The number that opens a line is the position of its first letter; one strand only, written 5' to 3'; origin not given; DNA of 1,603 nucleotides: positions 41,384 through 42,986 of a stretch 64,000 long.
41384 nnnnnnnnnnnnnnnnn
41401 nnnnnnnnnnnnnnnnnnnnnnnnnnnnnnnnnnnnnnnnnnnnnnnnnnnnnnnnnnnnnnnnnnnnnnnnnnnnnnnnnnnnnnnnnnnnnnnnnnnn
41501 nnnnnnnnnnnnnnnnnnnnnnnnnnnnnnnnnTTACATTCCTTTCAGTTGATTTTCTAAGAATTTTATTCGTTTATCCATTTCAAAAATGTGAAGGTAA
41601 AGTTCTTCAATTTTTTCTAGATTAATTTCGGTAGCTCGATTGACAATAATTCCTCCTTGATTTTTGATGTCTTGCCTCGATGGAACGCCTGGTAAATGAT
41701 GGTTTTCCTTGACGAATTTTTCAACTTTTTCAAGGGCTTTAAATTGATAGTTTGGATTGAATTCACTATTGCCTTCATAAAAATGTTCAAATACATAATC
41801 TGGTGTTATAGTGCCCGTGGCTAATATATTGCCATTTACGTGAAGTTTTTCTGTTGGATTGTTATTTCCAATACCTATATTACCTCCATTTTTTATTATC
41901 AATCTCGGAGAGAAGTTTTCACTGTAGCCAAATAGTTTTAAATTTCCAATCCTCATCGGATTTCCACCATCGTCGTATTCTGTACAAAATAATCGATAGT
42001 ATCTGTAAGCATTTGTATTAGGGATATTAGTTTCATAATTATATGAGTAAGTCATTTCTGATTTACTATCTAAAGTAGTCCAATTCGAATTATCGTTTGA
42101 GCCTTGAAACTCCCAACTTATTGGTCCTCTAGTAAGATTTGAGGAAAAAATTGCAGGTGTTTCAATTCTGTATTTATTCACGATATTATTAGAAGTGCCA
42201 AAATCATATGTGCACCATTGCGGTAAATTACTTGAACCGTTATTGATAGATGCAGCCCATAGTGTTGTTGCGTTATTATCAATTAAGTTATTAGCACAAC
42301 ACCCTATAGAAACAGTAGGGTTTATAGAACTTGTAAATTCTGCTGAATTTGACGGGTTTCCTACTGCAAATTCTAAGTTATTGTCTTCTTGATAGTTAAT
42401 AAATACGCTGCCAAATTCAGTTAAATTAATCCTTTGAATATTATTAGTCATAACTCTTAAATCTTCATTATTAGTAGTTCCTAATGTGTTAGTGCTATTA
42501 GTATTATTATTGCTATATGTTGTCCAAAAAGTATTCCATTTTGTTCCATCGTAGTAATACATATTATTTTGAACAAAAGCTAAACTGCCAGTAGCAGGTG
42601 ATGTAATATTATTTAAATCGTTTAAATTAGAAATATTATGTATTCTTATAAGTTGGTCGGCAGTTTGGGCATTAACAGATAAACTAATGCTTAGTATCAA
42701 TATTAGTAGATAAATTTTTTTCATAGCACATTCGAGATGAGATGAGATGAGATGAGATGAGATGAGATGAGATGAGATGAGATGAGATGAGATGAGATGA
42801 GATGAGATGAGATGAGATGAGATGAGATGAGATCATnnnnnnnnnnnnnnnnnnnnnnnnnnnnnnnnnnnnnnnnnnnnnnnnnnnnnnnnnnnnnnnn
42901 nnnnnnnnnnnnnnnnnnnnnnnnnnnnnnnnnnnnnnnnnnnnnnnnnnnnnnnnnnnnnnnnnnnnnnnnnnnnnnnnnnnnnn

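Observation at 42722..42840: (GATGA)x20 microsatellite between two GCTATG start contexts: candidate slipped-strand, three-state translational switch for a surface protein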

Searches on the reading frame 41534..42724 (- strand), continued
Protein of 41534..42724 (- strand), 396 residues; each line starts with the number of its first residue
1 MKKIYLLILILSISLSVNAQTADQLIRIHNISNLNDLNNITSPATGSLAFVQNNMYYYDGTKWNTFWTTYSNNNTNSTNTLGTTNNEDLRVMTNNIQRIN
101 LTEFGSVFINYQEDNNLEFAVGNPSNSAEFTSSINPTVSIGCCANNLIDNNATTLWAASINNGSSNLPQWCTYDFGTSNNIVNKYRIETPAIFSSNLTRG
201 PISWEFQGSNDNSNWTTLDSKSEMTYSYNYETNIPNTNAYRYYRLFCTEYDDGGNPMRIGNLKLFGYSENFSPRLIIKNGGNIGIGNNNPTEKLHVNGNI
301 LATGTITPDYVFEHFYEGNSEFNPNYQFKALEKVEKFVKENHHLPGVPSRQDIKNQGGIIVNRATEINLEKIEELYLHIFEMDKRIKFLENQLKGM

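Call 36: find_encoding_contigs(protein=P0121, flank=1500, max_places=10)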
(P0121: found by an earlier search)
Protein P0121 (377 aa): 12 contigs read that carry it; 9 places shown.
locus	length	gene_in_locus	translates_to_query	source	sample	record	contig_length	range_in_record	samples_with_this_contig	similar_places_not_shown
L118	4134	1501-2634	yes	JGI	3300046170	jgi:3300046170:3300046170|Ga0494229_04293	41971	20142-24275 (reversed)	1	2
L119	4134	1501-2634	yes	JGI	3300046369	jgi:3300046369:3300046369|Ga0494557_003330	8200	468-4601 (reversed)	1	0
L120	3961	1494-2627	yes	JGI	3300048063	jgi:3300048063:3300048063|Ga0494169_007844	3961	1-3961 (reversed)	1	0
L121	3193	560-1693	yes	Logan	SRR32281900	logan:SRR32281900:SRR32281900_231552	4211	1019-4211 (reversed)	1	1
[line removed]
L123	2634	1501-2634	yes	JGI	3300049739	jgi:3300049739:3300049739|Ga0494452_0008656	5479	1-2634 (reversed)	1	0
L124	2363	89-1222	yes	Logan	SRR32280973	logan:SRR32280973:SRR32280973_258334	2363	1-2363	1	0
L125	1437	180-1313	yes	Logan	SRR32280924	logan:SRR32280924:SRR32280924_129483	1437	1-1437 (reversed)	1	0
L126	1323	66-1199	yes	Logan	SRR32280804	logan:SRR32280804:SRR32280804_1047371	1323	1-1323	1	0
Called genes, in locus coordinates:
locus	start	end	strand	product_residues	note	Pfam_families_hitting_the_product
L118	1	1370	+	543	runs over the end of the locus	PF00118:Cpn60_TCP1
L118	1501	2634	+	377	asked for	PF00754:F5_F8_type_C (weak)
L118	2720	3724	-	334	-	PF02628:COX15-CtaA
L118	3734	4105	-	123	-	PF00403:HMA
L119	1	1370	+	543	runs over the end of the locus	PF00118:Cpn60_TCP1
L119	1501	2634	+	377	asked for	PF00754:F5_F8_type_C (weak)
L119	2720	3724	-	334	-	PF02628:COX15-CtaA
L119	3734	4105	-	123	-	PF00403:HMA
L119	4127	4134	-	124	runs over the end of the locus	-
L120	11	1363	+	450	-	PF00118:Cpn60_TCP1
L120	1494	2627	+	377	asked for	PF00754:F5_F8_type_C (weak)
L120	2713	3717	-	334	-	PF02628:COX15-CtaA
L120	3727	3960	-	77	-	?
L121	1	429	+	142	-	?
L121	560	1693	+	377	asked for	PF00754:F5_F8_type_C (weak)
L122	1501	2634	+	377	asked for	PF00754:F5_F8_type_C (weak)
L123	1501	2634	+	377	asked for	PF00754:F5_F8_type_C (weak)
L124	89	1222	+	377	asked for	PF00754:F5_F8_type_C (weak)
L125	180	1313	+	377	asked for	PF00754:F5_F8_type_C (weak)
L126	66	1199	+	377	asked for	PF00754:F5_F8_type_C (weak)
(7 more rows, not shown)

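Call 37: find_encoding_contigs(protein=P0136, flank=1500, max_places=10)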
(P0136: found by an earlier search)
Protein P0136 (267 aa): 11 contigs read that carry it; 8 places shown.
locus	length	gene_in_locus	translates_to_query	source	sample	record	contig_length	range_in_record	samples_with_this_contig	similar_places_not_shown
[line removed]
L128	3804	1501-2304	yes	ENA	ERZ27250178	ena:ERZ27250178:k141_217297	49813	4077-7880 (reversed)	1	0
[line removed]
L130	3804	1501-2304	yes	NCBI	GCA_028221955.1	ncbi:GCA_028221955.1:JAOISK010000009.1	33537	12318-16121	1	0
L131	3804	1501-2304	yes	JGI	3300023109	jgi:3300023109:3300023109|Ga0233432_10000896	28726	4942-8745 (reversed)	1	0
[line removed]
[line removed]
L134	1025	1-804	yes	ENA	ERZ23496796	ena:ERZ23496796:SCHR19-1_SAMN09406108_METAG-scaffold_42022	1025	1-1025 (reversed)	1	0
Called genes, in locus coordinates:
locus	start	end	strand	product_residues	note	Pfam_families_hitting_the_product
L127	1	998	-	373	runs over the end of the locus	PF01883:FeS_assembly_P, PF00142:Fer4_NifH (faint), PF01656:CbiA, PF02374:ArsA_ATPase (weak), PF09140:MipZ, PF10609:ParA, PF13614:AAA_31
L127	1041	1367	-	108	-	PF01035:DNA_binding_1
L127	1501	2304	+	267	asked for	PF26696:PTL_trimer (weak)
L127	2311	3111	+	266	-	PF26696:PTL_trimer (weak)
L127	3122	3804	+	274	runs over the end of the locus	PF26696:PTL_trimer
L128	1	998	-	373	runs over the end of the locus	PF01883:FeS_assembly_P, PF00142:Fer4_NifH (faint), PF01656:CbiA, PF02374:ArsA_ATPase (weak), PF09140:MipZ, PF10609:ParA, PF13614:AAA_31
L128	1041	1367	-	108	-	PF01035:DNA_binding_1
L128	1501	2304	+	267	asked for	PF26696:PTL_trimer (weak)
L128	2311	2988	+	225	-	PF26696:PTL_trimer (weak)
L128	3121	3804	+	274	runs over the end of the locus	PF26696:PTL_trimer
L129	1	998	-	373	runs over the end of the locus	PF01883:FeS_assembly_P, PF00142:Fer4_NifH (faint), PF01656:CbiA, PF02374:ArsA_ATPase (weak), PF09140:MipZ, PF10609:ParA, PF13614:AAA_31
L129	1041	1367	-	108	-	PF01035:DNA_binding_1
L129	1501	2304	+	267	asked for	PF26696:PTL_trimer (weak)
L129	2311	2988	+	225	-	PF26696:PTL_trimer (weak)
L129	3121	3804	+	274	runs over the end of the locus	PF26696:PTL_trimer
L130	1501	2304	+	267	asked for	PF26696:PTL_trimer (weak)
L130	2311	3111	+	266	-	PF26696:PTL_trimer (weak)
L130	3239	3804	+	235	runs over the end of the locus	PF26696:PTL_trimer (weak)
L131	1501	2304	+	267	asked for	PF26696:PTL_trimer (weak)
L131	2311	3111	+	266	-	PF26696:PTL_trimer (weak)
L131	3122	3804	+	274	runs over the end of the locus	PF26696:PTL_trimer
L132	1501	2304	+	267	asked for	PF26696:PTL_trimer (weak)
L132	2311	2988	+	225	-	PF26696:PTL_trimer (weak)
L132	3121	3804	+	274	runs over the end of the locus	PF26696:PTL_trimer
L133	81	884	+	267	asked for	PF26696:PTL_trimer (weak)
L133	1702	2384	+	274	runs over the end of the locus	PF26696:PTL_trimer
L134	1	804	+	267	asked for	PF26696:PTL_trimer (weak)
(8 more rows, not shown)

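Call 42: find_encoding_contigs(protein=P0009, flank=10000, max_places=4)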
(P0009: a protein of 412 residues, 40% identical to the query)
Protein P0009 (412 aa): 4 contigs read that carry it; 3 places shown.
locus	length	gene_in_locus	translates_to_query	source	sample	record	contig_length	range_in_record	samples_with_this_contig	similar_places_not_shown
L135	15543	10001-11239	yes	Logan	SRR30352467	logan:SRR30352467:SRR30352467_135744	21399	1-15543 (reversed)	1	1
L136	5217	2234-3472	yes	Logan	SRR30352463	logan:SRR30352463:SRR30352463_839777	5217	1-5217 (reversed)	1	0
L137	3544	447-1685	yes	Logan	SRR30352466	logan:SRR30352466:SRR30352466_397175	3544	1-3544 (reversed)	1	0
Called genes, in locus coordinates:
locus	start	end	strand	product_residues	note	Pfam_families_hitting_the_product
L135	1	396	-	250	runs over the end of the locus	-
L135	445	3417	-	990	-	PF14870:PSII_BNR (faint), PF15902:Sortilin-Vps10, PF18911:PKD_4, PF00801:PKD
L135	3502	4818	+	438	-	-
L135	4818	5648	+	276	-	-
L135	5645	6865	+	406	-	PF00754:F5_F8_type_C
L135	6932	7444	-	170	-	PF00731:AIRC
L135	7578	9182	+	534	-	-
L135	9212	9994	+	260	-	PF26696:PTL_trimer (weak)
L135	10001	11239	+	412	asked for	PF00754:F5_F8_type_C, PF22633:F5_F8_type_C_2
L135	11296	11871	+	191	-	PF00156:Pribosyltran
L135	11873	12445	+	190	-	PF00406:ADK, PF13238:AAA_18 (weak), PF13671:AAA_33 (weak), PF13207:AAA_17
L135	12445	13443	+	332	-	PF01018:GTP1_OBG, PF01926:MMR_HSR1, PF02421:FeoB_N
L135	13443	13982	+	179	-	PF01569:PAP2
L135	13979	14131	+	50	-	-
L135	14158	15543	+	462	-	?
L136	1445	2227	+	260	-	PF26696:PTL_trimer (weak)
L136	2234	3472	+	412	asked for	PF00754:F5_F8_type_C, PF22633:F5_F8_type_C_2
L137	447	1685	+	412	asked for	PF00754:F5_F8_type_C, PF22633:F5_F8_type_C_2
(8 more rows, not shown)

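Call 43: find_encoding_contigs(protein=P0024, flank=6000, max_places=6)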
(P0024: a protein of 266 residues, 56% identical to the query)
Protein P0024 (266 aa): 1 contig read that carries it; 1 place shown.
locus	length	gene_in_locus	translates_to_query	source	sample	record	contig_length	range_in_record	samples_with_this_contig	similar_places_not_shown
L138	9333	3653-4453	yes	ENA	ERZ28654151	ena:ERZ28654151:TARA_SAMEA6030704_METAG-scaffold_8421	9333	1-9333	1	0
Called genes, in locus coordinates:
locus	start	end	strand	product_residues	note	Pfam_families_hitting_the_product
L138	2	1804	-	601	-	?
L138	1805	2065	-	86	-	PF01106:NifU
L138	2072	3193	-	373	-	PF01883:FeS_assembly_P, PF00142:Fer4_NifH (faint), PF01656:CbiA, PF02374:ArsA_ATPase (weak), PF09140:MipZ, PF10609:ParA, PF13614:AAA_31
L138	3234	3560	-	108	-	PF01035:DNA_binding_1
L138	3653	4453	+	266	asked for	-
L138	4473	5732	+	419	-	-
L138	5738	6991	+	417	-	PF00754:F5_F8_type_C, PF22633:F5_F8_type_C_2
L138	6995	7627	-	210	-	PF24675:NpmA (weak), PF02390:Methyltransf_4, PF13847:Methyltransf_31 (weak), PF13649:Methyltransf_25 (weak)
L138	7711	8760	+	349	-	PF13528:Glyco_trans_1_3 (weak), PF04101:Glyco_tran_28_C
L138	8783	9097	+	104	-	-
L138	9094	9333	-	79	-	?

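Call 49: search_protein_families(library=ncbifam, proteins=[window:41534-42724:-], max_evalue=1)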
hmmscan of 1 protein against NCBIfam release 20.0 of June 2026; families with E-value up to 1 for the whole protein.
window:41534-42724:- (396 aa): 0 families
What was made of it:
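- Tried and rejected: NCBIfam gave no hit (call 49).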

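Call 50: search_protein_families(library=phrogs, proteins=[window:41534-42724:-], max_evalue=0.1)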
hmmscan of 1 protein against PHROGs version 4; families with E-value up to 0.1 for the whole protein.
window:41534-42724:- (396 aa): 5 families
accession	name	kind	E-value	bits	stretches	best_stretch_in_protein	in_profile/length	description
phrog_17517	-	tail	4.5e-17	63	1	148-270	45-162/227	tail protein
phrog_16348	-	unknown function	5.1e-13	49.2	1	124-270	441-584/818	-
phrog_38477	-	unknown function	1e-10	41.5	1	148-274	136-266/674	-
phrog_10667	-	unknown function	1.2e-07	31.6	1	161-247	219-306/718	-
phrog_10304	-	head and packaging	0.00051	20.6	1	142-220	123-196/213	virion structural protein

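Call 57: predict_structure(alignment_id=A1)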
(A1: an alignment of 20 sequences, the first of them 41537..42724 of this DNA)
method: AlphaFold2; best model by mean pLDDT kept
length: 396 residues; sequences in the alignment: 20
mean_pLDDT: 61.0   pTM: 0.39
mean pLDDT of the five models: 61.0, 58.4, 57.8, 56.6, 55.4
residues with pLDDT >= 90: 17; 70-90: 126; 50-70: 126; < 50: 127
segments of 3 or more residues with pLDDT < 50: 16-24, 68-97, 135-146, 149-154, 160-164, 194-196, 268-270, 293-328, 356-367
pLDDT, mean of each block of 10 residues (from residue 1): 76 53 55 79 79 78 66 33 37 43 59 65 53 44 45 54 55 77 84 54 89 92 83 88 83 63 67 59 58 38 33 41 47 61 54 45 46 57 77 74
secondary structure, 60 per line:
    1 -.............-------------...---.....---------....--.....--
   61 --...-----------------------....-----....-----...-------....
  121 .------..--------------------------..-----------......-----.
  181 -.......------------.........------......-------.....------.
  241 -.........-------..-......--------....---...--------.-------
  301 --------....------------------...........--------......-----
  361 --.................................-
elements in order: H2-14 E28-30 H34-38 E48-51 E54-58 E63-65 E89-92 E98-101 E107-109 E117-121 E169-174 E182-188 E201-209 E216-221 E229-233 E242-250 E261-266 E275-278 E282-284 H309-312 H331-341 H350-355 H363-395
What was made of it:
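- On SSR contingency locus (slipped-strand phase variation): Surface localisation was not shown, and the AF2 model is poor (pLDDT 61; call 57).
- On MAT-like / PTL_trimer fibre proteins: The monomer AF2 model is of low confidence (call 57).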

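Call 59: search_solved_structures(query=A1, max_evalue=1)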
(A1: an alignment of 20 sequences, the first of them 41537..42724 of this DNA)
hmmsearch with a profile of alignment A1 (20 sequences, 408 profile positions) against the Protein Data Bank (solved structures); distinct sequences matched with E-value up to 1: 45.
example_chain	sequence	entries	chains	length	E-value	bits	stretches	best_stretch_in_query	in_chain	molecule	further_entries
7nsn_A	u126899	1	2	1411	5.5e-21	78.2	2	148-270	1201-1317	GH92 alpha-1,2-mannosidase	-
8ond_A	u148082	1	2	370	2e-15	59.9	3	247-306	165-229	bd2133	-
8ojn_C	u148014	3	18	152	1.4e-07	34.1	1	85-169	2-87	Cell wall surface anchor family protein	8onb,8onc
2qqi_A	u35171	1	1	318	9.3e-07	31.4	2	135-232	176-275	Neuropilin-1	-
2orx_A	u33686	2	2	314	9.8e-07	31.3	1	133-236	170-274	Neuropilin-1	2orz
9eou_A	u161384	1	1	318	1e-06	31.3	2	135-232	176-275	Neuropilin-1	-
9s56_A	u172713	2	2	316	1e-06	31.2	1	135-232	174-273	Neuropilin-1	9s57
8c5g_A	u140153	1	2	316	1.2e-06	31.1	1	135-232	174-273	Neuropilin-1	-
8oml_A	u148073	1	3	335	2.2e-06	30.1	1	273-304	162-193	Cell wall surface anchor family protein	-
4gz9_A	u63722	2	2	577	2.6e-06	29.9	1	133-232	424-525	Neuropilin-1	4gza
7m0r_E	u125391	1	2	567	2.6e-06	29.9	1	133-232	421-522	Neuropilin-1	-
2qqm_A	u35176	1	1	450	3.1e-06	29.7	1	135-232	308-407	Neuropilin-1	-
10ri_E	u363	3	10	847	8.1e-06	28.3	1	133-232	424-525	Neuropilin-1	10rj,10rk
4zz5_A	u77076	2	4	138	0.00012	24.4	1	128-248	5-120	Glucanase/chitosanase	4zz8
8ol4_A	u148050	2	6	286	0.00013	24.3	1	272-311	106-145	Cell wall surface anchor family protein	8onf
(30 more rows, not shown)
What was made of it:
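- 41534..42724 (-): 396-aa secreted fibre protein. It has a signal peptide (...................|QT), MAT-like beta-helix repeats, a CBM32/discoidin domain (aa 144-255) and a conserved C-terminal helical 'PTL_trimer' domain. PDB profile hits to 8OND and 8OJN (call 59).
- On MAT-like / PTL_trimer fibre proteins: The profile of A1 hits 8OND at E 2e-15 and 8OJN at 1.4e-7 (call 59).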

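Call 62: fold_search(model_id=the predicted structure, library=pdb)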
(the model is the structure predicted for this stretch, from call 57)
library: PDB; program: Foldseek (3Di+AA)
matches with E <= 10: 1296; with E <= 0.001: 233
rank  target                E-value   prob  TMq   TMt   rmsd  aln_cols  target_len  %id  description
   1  7nsn_B                4.6e-08  1.00  0.28  0.10   3.4       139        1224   24  Multi-domain GH92 alpha-1,2-mannosidase from Neobacillus novalis: mannoimidazole complex (released 2022-09-21)
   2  7nsn_A                5.4e-08  1.00  0.30  0.09  13.3       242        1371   16  Multi-domain GH92 alpha-1,2-mannosidase from Neobacillus novalis: mannoimidazole complex (released 2022-09-21)
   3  3ggl                  7.2e-08  1.00  0.25  0.56   4.0       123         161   29  X-Ray Structure of the C-terminal domain (277-440) of Putative chitobiase from Bacteroides thetaiotaomicron. Northeast S (released 2009-03-31)
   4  4zy9_A                8.5e-08  1.00  0.26  0.71   3.5       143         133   21  X-ray crystal structure of selenomethionine-labelled V110M mutant of chitosan-binding module 1 derived from chitosanas (released 2016-04-13)
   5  4zxe_C                2.3e-07  1.00  0.26  0.70   3.5       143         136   20  X-ray crystal structure of chitosan-binding module 1 derived from chitosanase/glucanase from Paenibacillus sp. IK-5. (released 2016-04-13)
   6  2bzd_C                3.0e-07  1.00  0.30  0.20   9.6       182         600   16  Galactose recognition by the carbohydrate-binding module of a bacterial sialidase. (released 2005-08-19)
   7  2kd7_MODEL_1_A        3.8e-07  1.00  0.24  0.56   4.0       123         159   30  Solution NMR structure of F5/8 type C-terminal domain of a putative chitobiase from Bacteroides thetaiotaomicr (released 2009-02-03)
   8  2ber                  5.0e-07  1.00  0.27  0.18  10.6       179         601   16  Y370G Active Site Mutant of the Sialidase from Micromonospora viridifaciens in complex with beta-Neu5Ac (sialic acid). (released 2005-04-04)
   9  4zxe_A                6.3e-07  1.00  0.26  0.72   3.5       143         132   20  X-ray crystal structure of chitosan-binding module 1 derived from chitosanase/glucanase from Paenibacillus sp. IK-5. (released 2016-04-13)
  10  9g8h_A                7.8e-07  1.00  0.30  0.20   3.6       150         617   19  Crystal structure of a galactose oxidase in complex with galactose (released 2025-08-06)
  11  3hnm_A                7.8e-07  1.00  0.26  0.58   3.2       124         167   24  Crystal Structure of Protein BT_411 (putative chitobiase, fragment 298-461) from Bacteroides thetaiotaomicron, Northea (released 2009-07-07)
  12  7blg                  8.3e-07  1.00  0.30  0.77   3.0       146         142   20  Structure of CBM BT3015C from Bacteroides thetaiotaomicron in complex with galactose (released 2022-03-02)
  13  4a44                  9.7e-07  1.00  0.26  0.69   6.3       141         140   20  CpGH89CBM32-5, from Clostridium perfringens, in complex with the Tn Antigen (released 2012-04-04)
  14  1w8o_A                1.2e-06  1.00  0.29  0.20   9.7       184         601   16  Contribution of the Active Site Aspartic Acid to Catalysis in the Bacterial Neuraminidase from Micromonospora viridifa (released 2004-09-29)
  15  1wcq_A                1.2e-06  1.00  0.27  0.18  11.4       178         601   17  Mutagenesis of the Nucleophilic Tyrosine in a Bacterial Sialidase to Phenylalanine. (released 2005-10-12)
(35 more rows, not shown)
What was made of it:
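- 41534..42724 (-): Foldseek hits to CBM32 (call 62).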

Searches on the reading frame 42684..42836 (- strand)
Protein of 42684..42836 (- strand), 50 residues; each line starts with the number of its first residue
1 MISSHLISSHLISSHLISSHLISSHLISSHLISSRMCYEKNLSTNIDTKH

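Call 4: search_protein_families(library=pfam, proteins=[window:42684-42836:-], max_evalue=1)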
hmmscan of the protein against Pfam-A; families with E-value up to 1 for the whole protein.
window:42684-42836:- (50 aa): 0 families

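Call 9: find_encoding_contigs(protein=window:42684-42836:-, flank=4000, max_places=10)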
Protein window:42684-42836:- (50 aa): no gene with exactly this product is on record in the collection.
